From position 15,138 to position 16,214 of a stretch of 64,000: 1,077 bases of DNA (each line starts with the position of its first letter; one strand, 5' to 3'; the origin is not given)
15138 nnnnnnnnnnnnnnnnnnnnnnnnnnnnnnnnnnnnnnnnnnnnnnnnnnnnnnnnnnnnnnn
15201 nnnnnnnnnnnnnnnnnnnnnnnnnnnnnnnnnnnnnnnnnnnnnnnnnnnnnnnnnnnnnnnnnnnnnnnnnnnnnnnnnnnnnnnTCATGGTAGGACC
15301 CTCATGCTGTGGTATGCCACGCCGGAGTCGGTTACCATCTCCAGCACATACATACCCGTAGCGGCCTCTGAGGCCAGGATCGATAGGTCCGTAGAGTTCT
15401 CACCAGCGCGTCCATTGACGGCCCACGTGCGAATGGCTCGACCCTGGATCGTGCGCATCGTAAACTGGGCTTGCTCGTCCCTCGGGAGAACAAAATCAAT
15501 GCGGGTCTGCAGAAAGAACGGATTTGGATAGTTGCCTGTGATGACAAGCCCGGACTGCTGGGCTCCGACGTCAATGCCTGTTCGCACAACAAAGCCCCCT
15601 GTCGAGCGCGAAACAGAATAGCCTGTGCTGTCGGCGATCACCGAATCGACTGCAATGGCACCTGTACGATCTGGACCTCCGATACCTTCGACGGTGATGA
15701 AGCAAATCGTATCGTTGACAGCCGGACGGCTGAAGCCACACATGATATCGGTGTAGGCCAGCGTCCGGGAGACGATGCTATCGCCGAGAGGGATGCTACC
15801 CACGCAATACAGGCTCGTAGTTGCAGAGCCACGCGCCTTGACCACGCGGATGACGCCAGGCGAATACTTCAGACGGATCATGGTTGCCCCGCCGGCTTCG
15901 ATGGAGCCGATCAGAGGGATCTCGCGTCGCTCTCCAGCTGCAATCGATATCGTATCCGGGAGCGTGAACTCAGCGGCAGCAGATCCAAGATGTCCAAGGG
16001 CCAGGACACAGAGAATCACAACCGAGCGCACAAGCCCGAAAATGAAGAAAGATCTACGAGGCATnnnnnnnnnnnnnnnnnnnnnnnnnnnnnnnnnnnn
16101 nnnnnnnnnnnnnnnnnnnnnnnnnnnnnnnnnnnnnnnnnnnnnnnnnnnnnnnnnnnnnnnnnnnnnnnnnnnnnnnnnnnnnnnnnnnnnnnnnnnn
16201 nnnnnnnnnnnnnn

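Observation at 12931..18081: Operon of DUF4397-repeat lipoprotein, small T9SS cargo and a barrel-anchored IgGFc-binding-type protein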

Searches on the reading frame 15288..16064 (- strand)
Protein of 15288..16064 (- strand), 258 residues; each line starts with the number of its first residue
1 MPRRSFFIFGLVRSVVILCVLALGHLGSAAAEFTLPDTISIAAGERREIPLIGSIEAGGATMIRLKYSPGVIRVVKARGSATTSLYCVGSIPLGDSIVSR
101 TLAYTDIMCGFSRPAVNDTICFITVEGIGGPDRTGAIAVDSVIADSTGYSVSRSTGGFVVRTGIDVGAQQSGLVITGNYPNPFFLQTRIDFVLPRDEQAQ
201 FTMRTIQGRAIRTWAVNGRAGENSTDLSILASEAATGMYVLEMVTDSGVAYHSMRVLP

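Call 3: search_protein_families(library=pfam, proteins=[window:15288-16064:-], max_evalue=0.1)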
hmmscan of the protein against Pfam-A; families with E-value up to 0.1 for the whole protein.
window:15288-16064:- (258 aa): 1 family
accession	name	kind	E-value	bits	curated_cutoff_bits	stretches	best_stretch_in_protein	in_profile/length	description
PF18962.6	Por_Secre_tail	-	0.0014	19.3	27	1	179-248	2-67/75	Secretion system C-terminal sorting domain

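Call 4: search_protein_families(library=ncbifam, proteins=[window:15288-16064:-], max_evalue=0.1)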
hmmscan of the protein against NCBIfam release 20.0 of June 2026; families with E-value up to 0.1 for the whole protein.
window:15288-16064:- (258 aa): 3 families
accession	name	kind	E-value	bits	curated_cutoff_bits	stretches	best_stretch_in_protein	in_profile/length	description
TIGR04183.1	Por_Secre_tail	domain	3.7e-06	26.8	23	1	179-250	2-65/72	T9SS type A sorting domain-containing protein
NF038113.1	T9SSA_dep_M36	equivalog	0.024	12.8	885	1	176-247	793-859/869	T9SS-dependent M36 family metallopeptidase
NF052323.1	T9SSA_dep_M6i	equivalog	0.043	11.7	600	1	177-240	959-1021/1043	T9SS-dependent M6-like inactivated metalloprotease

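Call 42: find_homologous_proteins(query=window:15288-16064:-)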
Query window:15288-16064:- (258 aa): 15 proteins with E <= 0.001 among 1552 candidates.
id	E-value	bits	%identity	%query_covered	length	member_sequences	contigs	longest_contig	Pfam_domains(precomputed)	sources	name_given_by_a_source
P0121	2.6e-162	556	100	100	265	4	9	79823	-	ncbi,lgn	-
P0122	9.0e-144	495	89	100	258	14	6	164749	-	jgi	jgi:hypothetical protein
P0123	6.3e-126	437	78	100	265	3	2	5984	-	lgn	-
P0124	1.0e-122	426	78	100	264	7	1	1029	-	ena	-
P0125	9.8e-110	384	70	95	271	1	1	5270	-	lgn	-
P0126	1.2e-94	334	61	97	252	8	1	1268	-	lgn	-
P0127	5.6e-93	329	60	97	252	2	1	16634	PF18962.8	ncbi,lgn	ncbi:MAG: T9SS type A sorting domain-containing protein [Candidatus Kapaibacterium sp.]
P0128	9.9e-87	308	58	100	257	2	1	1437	-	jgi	jgi:hypothetical protein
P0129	7.8e-85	302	59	97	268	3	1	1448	-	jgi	-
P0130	4.0e-81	290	58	95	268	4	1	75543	-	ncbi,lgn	ncbi:MAG: hypothetical protein RIR53_381 [Bacteroidota bacterium]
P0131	6.5e-81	289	56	97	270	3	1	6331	-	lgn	-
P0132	1.9e-76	275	54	94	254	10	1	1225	PF18962.8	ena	-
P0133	5.9e-76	273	53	99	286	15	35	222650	-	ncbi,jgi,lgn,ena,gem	ncbi:MAG: T9SS type A sorting domain-containing protein [Bacteroidota bacterium]|jgi:hypothetical pr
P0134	8.3e-75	269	53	97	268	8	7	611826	-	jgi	jgi:hypothetical protein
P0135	4.2e-36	143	35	96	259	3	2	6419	-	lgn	-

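Call 45: find_homologous_proteins(query=A4, max_evalue=0.00001)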
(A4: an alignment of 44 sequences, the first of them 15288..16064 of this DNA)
Query A4 (44 sequences) (258 aa, profile of the alignment): 25 proteins with E <= 0.00001 among 8000 candidates.
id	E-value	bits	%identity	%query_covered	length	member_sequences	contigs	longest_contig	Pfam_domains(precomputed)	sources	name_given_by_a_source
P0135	3.9e-74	267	35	96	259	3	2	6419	-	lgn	-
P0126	5.5e-68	247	61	97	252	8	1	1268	-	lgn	-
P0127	2.5e-66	242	60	97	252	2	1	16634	PF18962.8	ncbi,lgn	ncbi:MAG: T9SS type A sorting domain-containing protein [Candidatus Kapaibacterium sp.]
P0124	8.3e-64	233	78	100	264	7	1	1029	-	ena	-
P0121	8.5e-64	233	100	100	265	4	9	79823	-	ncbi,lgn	-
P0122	7.2e-63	230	89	100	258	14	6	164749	-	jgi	jgi:hypothetical protein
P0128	4.0e-60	221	58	100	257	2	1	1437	-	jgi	jgi:hypothetical protein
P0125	1.1e-59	220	70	95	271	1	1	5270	-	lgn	-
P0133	1.7e-59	219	53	99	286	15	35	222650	-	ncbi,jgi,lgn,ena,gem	ncbi:MAG: T9SS type A sorting domain-containing protein [Bacteroidota bacterium]|jgi:hypothetical pr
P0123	1.8e-59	219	78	100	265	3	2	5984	-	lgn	-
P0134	2.1e-59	219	53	97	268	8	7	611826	-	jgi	jgi:hypothetical protein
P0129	5.3e-57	211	59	97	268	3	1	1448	-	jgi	-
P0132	3.9e-56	208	54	94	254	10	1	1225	PF18962.8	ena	-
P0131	1.4e-55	206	56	97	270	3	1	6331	-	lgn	-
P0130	4.0e-55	205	58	95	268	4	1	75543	-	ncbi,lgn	ncbi:MAG: hypothetical protein RIR53_381 [Bacteroidota bacterium]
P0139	1.4e-42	164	24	51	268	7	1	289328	PF18962.8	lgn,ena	-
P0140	2.6e-41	160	-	-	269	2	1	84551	PF18962.8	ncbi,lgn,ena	-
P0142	3.0e-13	68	26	35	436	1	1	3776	PF18962.8,PF08309.18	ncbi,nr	ncbi:MAG: choice-of-anchor B family protein [Bacteroidota bacterium]|nr:choice-of-anchor B family pr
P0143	9.7e-8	50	23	38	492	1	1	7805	PF18962.8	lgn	-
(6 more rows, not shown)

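Call 52: search_solved_structures(query=A4, max_evalue=1, show_alignments=2)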
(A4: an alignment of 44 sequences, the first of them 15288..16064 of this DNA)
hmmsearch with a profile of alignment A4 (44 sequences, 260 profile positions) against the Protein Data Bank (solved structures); distinct sequences matched with E-value up to 1: 22.
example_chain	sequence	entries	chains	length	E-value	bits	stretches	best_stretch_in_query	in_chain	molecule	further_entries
6kg8_A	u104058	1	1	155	0.00018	24.1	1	34-166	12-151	Probably cellulosomal scaffolding protein, secreted cellulose-binding and cohesin domain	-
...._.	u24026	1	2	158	0.00021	23.8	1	32-111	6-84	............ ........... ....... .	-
1aoh_A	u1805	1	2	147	0.00021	23.8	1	32-113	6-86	Cellulosomal-scaffolding protein A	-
6kgc_A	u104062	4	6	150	0.00026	23.5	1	34-166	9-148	Probably cellulosomal scaffolding protein, secreted cellulose-binding and cohesin domain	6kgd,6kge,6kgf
1ohz_A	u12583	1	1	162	0.00039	23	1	32-111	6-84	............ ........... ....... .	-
1anu_A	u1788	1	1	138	0.00069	22.1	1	33-111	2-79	COHESIN-2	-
4dh2_A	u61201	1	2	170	0.002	20.6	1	34-117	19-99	Cellulosome anchoring protein cohesin region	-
8glj_D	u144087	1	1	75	0.0037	19.7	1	178-230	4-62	Por secretion system C-terminal sorting domain-containing protein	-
1g1k_A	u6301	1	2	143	0.0067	18.9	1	34-109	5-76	SCAFFOLDING PROTEIN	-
2vn5_A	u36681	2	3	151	0.0074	18.7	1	34-109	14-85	SCAFFOLDING PROTEIN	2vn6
9whd_A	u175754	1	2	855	0.0089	18.5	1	173-253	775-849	GH167 glycoside hydrolase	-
3kcp_A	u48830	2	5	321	0.02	17.3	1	36-114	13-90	Cellulosomal-scaffolding protein A | Cellulosome anchoring protein cohesin region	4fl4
4ums_A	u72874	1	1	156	0.032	16.7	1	35-117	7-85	CELLULOSOMAL ANCHORING SCAFFOLDIN B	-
9ma7_G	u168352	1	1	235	0.19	14.1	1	17-57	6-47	2E9 light chain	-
6fwv_A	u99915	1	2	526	0.21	14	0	199-231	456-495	Collagen Adhesion protein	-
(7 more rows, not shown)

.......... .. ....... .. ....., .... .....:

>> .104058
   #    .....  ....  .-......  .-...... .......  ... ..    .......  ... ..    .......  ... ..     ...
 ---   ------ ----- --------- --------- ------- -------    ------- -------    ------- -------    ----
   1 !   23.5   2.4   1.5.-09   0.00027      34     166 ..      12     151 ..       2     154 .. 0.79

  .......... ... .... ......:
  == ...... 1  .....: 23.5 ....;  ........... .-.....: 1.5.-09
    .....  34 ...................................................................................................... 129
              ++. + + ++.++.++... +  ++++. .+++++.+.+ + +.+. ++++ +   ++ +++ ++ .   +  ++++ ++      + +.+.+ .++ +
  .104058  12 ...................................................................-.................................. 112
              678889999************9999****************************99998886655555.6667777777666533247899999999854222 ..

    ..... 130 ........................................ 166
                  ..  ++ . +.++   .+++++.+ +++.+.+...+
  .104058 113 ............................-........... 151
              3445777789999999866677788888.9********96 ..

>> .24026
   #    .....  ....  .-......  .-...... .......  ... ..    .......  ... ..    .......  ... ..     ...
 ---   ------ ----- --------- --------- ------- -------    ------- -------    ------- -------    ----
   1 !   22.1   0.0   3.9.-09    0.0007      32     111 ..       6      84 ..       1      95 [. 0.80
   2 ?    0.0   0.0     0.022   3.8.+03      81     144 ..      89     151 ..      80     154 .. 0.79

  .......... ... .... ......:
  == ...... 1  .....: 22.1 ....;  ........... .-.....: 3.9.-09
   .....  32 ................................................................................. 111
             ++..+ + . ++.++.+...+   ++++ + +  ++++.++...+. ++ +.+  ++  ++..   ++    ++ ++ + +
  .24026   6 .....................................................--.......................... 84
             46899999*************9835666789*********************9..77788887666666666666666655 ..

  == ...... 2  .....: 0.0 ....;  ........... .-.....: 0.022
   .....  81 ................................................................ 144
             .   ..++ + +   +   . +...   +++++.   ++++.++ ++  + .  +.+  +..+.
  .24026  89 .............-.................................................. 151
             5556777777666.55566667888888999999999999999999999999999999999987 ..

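Call 53: predict_structure(alignment_id=A5)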
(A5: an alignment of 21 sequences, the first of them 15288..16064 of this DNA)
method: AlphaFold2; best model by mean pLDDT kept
length: 258 residues; sequences in the alignment: 21
mean_pLDDT: 83.3   pTM: 0.54
mean pLDDT of the five models: 83.3, 81.7, 81.1, 80.5, 80.2
residues with pLDDT >= 90: 102; 70-90: 117; 50-70: 29; < 50: 10
segments of 3 or more residues with pLDDT < 50: 25-27, 167-170
pLDDT, mean of each block of 10 residues (from residue 1): 52 71 57 91 92 88 92 92 82 81 90 89 89 90 85 89 58 80 80 91 90 93 88 85 89 83
secondary structure, 60 per line:
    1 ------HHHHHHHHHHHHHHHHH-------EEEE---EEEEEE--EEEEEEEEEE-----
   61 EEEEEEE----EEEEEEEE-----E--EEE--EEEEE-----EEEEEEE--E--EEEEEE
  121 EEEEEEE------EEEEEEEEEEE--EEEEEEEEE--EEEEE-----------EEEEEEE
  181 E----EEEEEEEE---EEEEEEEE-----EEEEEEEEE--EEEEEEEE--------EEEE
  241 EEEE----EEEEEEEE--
elements in order: H7-23 E31-34 E38-43 E46-55 E61-67 E72-79 E88-90 E93-97 E103-109 E115-127 E134-144 E147-155 E158-162 E174-181 E186-193 E197-204 E210-218 E221-228 E237-244 E249-256

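Call 56: fold_search(model_id=the predicted structure, library=pdb)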
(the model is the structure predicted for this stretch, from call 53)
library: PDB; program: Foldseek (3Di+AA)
matches with E <= 10: 1954; with E <= 0.001: 827
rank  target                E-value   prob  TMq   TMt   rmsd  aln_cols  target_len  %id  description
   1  2w1n                  1.6e-08  1.00  0.32  0.35  13.6       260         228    9  cohesin and fibronectin type-III double module construct from the Clostridium perfringens glycoside hydrolase GH84C (released 2009-02-03)
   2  4fl4_C                2.2e-06  1.00  0.36  0.31  13.4       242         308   12  Scaffoldin conformation and dynamics revealed by a ternary complex from the Clostridium thermocellum cellulosome (released 2012-06-27)
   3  9bc2_A                2.3e-06  1.00  0.26  0.13  13.4       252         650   11  Transglutaminase 2 - Open State (released 2024-07-03)
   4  6ct7_L                3.0e-06  1.00  0.22  0.26  15.4       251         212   11  Fab of anti-a-synuclein antibody BIIB054 in complex with acetylated a-synuclein peptide (1-10) (released 2018-12-19)
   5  4kkq_A                3.7e-06  1.00  0.21  0.23  16.7       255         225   12  Crystal structure of Vibrio cholerae RbmA (crystal form 1) (released 2013-05-22)
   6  4fl4_I                4.1e-06  1.00  0.36  0.31  13.1       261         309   11  Scaffoldin conformation and dynamics revealed by a ternary complex from the Clostridium thermocellum cellulosome (released 2012-06-27)
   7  6a8p_A                4.5e-06  1.00  0.27  0.12  15.4       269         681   10  Transglutaminase 2 mutant G224V in complex with GTP (released 2018-09-26)
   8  6vu2_L                4.5e-06  1.00  0.20  0.23  16.6       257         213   13  M1214_N1 Fab structure (released 2020-05-06)
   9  4hqq_L                5.0e-06  1.00  0.26  0.30  15.8       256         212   12  Crystal structure of RV144-elicited antibody CH58 (released 2013-02-06)
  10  1kv3_A                5.0e-06  1.00  0.27  0.13  18.6       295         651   10  HUMAN TISSUE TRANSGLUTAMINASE IN GDP BOUND FORM (released 2002-03-13)
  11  8csw                  5.0e-06  1.00  0.25  0.12  19.9       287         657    9  Local refinement of protein 4.2 in Class 2 of erythrocyte ankyrin-1 complex (released 2022-07-20)
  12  8cs9_X                5.2e-06  0.99  0.20  0.10  20.7       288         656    9  Composite reconstruction of Class 1 of the erythrocyte ankyrin-1 complex (released 2022-07-20)
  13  9dsk_L                5.8e-06  1.00  0.19  0.22  14.7       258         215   14  Crystal structure of the cow antibody 115 (released 2026-04-08)
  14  1etz_A                6.1e-06  1.00  0.20  0.23  16.3       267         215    9  THE THREE-DIMENSIONAL STRUCTURE OF AN ANTI-SWEETENER FAB, NC10.14, SHOWS THE EXTENT OF STRUCTURAL DIVERSITY IN ANTIGEN (released 2000-10-18)
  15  9puk_D                6.4e-06  1.00  0.24  0.28  14.2       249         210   14  Neutralizing monoclonal antibody Fab fragment for human leptin (released 2025-11-05)
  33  6kgc_A                1.2e-05  1.00  0.36  0.58   4.3       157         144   12  Crystal structure of CaDoc0917(R49D)-CaCohA2 complex at pH 5.4 (released 2020-07-08)
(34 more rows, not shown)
